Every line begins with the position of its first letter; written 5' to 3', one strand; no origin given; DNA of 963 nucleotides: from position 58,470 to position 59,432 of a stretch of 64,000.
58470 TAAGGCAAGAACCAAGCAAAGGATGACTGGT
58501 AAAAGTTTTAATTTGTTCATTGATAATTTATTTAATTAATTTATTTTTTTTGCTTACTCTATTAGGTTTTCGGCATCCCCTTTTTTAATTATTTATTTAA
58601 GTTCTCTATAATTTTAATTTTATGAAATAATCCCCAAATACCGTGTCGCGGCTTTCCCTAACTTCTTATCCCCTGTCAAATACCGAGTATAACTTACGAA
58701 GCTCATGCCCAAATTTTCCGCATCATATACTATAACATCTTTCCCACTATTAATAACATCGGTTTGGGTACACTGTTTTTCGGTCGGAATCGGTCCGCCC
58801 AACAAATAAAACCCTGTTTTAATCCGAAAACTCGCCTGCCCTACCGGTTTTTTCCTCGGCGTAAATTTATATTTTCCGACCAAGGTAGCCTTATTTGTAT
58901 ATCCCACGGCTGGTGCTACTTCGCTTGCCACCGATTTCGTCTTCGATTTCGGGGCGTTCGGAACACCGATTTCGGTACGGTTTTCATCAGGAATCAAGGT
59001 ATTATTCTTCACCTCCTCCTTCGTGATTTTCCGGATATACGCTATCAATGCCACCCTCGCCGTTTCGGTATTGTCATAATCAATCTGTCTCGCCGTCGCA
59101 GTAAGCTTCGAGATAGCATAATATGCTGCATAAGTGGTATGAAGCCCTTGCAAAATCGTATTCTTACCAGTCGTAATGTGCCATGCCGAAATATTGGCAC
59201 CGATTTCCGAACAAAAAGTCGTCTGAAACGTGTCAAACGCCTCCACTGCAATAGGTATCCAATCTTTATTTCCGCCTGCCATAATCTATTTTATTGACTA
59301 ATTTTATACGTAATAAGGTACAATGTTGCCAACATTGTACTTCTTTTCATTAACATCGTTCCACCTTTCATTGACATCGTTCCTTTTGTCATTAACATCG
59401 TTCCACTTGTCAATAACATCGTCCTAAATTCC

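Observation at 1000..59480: Thirteen intergenic tandem arrays with a strict 21/42-bp period, each with a different unit sequence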

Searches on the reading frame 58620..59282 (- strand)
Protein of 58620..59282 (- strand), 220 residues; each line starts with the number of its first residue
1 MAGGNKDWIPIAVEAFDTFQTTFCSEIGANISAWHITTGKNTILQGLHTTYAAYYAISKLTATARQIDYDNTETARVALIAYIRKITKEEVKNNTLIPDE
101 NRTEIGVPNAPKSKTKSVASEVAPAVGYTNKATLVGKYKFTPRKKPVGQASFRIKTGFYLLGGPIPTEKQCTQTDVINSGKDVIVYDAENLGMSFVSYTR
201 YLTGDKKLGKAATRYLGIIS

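Call 52: find_encoding_contigs(protein=window:58620-59282:-, flank=2500, max_places=10)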
Protein window:58620-59282:- (220 aa): 5 contigs read that carry it; 2 places shown.
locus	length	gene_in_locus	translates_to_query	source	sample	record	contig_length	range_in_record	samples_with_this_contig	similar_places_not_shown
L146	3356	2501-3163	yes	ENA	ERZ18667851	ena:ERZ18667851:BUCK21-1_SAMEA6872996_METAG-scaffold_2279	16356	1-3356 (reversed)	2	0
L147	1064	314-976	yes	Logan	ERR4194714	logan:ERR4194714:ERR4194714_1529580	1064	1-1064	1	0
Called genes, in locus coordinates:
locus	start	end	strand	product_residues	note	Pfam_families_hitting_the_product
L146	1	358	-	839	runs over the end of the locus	PF13620:CarboxypepD_reg, PF13715:CarbopepD_reg_2, PF07715:Plug, PF00593:TonB_dep_Rec_b-barrel, PF14905:OMP_b-brl_3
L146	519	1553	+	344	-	PF18962:Por_Secre_tail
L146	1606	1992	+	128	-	PF11325:DUF3127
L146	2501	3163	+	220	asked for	-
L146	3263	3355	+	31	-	?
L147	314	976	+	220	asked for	-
